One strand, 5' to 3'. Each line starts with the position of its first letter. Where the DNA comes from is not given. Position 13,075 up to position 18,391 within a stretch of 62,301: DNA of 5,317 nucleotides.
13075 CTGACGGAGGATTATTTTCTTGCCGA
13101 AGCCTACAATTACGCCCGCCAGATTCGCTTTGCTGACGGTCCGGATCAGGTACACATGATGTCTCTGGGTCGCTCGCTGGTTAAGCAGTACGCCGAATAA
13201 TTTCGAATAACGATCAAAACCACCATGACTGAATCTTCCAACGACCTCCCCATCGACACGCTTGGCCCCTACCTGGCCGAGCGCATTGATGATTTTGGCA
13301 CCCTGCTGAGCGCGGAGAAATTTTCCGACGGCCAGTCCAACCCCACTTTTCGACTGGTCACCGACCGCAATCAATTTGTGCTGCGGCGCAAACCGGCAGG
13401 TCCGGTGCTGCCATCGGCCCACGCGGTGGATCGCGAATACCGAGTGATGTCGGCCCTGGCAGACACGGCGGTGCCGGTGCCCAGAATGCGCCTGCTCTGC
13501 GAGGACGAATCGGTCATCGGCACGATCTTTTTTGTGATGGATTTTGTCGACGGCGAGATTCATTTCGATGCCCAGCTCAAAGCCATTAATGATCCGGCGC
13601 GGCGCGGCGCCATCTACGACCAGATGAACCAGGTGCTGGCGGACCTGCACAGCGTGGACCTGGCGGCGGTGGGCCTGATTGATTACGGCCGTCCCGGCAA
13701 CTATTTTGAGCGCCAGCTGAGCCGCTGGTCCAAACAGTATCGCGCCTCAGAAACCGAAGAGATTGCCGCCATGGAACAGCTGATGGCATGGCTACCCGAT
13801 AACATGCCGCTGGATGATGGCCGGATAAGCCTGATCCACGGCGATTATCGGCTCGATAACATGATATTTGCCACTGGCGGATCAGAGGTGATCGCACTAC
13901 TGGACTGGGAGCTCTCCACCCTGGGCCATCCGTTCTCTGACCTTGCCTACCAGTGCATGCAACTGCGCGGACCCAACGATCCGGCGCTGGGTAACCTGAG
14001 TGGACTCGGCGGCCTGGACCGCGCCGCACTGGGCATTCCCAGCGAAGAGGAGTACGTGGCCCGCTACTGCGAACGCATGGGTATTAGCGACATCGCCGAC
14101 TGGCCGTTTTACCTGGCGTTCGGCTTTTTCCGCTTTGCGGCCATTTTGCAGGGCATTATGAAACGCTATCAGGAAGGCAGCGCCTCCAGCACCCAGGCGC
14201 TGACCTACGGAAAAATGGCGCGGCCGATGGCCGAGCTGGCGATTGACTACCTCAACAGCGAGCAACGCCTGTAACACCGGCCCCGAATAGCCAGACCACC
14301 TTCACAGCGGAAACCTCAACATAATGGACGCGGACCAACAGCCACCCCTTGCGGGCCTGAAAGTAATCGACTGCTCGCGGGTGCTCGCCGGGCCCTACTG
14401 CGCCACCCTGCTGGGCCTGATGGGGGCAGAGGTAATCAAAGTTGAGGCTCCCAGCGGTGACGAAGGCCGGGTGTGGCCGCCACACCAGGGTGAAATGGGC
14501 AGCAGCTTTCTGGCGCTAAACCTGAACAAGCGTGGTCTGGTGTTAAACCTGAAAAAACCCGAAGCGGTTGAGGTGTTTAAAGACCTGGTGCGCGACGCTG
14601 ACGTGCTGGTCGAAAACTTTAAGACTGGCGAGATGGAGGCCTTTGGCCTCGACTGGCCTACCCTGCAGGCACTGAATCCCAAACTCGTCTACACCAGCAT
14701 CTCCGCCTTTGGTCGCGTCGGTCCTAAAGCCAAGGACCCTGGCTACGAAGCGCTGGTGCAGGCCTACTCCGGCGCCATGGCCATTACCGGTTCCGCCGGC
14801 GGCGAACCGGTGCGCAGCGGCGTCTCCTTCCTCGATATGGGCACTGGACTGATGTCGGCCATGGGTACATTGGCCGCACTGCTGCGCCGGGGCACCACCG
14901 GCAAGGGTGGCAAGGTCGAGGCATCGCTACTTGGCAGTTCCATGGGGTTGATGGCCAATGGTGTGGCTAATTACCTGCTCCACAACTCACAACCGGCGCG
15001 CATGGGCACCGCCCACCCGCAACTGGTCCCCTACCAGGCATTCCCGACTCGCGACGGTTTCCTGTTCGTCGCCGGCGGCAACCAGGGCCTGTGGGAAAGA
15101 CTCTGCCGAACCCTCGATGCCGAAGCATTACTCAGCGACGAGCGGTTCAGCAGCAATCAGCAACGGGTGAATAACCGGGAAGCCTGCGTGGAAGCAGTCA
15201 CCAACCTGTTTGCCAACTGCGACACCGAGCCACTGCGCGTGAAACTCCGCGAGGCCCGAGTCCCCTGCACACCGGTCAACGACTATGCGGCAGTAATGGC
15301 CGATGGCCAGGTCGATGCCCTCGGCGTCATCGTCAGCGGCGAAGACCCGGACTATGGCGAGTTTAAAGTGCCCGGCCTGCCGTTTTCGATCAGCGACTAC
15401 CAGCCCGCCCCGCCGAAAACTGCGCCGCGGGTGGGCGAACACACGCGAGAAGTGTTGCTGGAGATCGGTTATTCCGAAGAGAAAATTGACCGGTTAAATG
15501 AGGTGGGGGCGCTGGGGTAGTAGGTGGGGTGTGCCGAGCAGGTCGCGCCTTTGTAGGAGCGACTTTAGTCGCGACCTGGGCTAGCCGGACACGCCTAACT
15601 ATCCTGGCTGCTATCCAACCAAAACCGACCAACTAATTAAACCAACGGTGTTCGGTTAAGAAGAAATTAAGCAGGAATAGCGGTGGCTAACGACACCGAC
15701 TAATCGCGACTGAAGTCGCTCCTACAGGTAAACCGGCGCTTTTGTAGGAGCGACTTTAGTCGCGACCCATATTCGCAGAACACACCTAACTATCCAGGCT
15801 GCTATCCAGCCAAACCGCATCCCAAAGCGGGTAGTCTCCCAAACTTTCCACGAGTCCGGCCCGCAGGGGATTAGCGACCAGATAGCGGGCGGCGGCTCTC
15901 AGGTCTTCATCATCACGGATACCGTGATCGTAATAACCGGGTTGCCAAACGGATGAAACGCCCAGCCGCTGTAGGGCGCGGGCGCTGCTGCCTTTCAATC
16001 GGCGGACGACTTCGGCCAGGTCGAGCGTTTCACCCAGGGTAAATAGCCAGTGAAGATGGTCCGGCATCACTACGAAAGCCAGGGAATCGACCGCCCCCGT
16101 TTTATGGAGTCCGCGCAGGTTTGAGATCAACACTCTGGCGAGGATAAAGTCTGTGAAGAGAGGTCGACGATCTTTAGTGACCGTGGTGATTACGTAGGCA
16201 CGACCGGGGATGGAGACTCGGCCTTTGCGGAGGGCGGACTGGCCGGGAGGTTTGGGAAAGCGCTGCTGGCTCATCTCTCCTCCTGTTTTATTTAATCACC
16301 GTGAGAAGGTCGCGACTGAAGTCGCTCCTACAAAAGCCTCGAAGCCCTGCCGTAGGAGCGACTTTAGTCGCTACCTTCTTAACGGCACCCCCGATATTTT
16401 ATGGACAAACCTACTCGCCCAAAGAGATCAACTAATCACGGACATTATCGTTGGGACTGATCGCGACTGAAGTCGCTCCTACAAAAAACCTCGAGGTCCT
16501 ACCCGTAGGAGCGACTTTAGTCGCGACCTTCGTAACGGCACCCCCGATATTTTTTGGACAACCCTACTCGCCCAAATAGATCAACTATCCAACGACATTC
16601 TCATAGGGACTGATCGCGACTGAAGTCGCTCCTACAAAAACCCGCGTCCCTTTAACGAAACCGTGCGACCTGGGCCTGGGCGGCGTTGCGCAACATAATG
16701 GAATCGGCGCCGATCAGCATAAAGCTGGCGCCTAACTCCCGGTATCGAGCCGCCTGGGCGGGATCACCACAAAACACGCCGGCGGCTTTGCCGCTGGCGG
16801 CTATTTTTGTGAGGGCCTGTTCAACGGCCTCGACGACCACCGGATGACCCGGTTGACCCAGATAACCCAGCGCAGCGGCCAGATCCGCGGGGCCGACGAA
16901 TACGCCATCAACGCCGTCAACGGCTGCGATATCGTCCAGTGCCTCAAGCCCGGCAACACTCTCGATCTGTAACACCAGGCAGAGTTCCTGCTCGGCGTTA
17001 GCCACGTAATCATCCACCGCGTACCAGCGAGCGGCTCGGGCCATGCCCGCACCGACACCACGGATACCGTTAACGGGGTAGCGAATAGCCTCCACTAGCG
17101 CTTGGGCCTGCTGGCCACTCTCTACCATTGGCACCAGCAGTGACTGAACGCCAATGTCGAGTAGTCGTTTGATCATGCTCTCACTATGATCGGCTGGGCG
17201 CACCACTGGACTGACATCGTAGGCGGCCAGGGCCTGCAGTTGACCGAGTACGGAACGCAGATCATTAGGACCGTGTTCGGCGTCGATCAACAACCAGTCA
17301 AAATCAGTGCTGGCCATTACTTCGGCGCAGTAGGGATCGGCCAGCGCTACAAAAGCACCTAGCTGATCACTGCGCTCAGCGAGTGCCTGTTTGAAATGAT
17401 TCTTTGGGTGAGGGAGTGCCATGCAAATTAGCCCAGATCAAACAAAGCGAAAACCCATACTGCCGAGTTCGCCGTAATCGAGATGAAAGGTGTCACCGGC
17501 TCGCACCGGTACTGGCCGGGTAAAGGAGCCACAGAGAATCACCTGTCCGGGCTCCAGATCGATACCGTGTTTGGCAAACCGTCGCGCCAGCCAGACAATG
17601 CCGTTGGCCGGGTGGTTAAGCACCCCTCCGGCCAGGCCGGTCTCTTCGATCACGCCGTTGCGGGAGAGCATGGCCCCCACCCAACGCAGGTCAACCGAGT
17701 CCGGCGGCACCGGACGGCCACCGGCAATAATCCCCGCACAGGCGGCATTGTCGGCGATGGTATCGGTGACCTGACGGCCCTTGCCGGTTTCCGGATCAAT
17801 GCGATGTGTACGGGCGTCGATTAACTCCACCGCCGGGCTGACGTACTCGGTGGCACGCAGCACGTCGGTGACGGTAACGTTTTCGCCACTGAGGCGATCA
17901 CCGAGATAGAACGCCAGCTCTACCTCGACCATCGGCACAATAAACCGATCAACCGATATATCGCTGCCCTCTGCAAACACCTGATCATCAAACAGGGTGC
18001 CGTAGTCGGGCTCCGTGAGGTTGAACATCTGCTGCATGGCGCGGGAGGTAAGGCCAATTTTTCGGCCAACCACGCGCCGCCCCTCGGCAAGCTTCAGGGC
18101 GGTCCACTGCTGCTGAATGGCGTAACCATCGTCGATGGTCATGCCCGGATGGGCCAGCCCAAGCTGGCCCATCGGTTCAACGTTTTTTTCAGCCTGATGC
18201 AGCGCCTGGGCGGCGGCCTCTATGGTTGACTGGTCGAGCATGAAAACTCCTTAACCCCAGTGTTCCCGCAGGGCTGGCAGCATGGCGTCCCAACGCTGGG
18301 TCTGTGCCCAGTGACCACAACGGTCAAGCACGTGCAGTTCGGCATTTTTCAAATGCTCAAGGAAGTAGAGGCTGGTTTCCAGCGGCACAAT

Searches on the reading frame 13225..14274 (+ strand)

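Call 71: search_protein_families(library=pfam, proteins=[window:13225-14274:+], max_evalue=0.000001)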
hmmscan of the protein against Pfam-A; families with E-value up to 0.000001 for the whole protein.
window:13225-14274:+ (349 aa): 1 family
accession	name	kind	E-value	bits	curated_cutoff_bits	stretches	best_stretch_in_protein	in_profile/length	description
PF01636.29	APH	-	6.9e-53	180.3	23.2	1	30-255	2-221/239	Phosphotransferase enzyme family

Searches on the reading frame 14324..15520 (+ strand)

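Call 71: search_protein_families(library=pfam, proteins=[window:14324-15520:+], max_evalue=0.000001)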
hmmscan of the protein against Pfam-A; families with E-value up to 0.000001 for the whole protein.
window:14324-15520:+ (398 aa): 1 family
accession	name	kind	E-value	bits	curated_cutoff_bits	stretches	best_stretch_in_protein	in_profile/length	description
PF02515.22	CoA_transf_3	-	1.7e-118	396.4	23.3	1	9-374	1-366/366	CoA-transferase family III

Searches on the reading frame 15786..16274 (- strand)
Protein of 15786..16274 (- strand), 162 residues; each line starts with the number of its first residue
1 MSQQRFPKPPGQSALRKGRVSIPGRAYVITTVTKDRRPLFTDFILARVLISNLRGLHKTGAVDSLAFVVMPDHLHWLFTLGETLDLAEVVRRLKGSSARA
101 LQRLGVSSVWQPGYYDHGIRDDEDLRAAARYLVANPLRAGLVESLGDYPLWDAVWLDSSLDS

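Call 71: search_protein_families(library=pfam, proteins=[window:15786-16274:-], max_evalue=0.000001)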
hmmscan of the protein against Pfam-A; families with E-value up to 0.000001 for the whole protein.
window:15786-16274:- (162 aa): 1 family
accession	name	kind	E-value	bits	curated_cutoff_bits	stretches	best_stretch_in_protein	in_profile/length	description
PF01797.21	Y1_Tnp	-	3.9e-12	46.8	23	1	27-131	7-117/121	Transposase IS200 like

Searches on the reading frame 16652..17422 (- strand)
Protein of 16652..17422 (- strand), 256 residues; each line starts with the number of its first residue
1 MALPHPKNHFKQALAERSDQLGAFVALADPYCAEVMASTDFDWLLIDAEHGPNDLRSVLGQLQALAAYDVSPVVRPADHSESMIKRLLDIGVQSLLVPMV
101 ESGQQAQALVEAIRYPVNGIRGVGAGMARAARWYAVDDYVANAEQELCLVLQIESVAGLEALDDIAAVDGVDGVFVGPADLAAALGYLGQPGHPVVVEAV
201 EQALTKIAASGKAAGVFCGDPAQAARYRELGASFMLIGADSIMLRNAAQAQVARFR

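Call 71: search_protein_families(library=pfam, proteins=[window:16652-17422:-], max_evalue=0.000001)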
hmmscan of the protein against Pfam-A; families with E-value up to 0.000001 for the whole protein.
window:16652-17422:- (256 aa): 1 family
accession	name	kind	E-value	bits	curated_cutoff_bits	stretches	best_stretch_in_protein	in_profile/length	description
PF03328.21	HpcH_HpaI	-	5e-49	167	25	1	20-247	1-221/221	HpcH/HpaI aldolase/citrate lyase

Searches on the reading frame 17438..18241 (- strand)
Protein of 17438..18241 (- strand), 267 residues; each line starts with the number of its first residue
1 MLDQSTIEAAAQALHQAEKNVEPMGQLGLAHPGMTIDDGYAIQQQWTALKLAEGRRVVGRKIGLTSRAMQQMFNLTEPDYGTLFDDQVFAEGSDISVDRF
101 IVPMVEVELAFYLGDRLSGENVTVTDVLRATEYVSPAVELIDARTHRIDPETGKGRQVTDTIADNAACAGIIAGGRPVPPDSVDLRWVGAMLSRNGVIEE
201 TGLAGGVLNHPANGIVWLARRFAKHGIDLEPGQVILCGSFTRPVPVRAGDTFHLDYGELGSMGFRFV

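Call 72: search_protein_families(library=pfam, proteins=[window:17438-18241:-], max_evalue=0.000001)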
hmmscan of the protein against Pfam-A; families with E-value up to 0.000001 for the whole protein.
window:17438-18241:- (267 aa): 1 family
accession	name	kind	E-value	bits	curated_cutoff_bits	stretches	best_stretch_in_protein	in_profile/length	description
PF01557.24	FAA_hydrolase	-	1.1e-07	32.2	23.9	1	80-265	34-212/214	Fumarylacetoacetate (FAA) hydrolase C-terminal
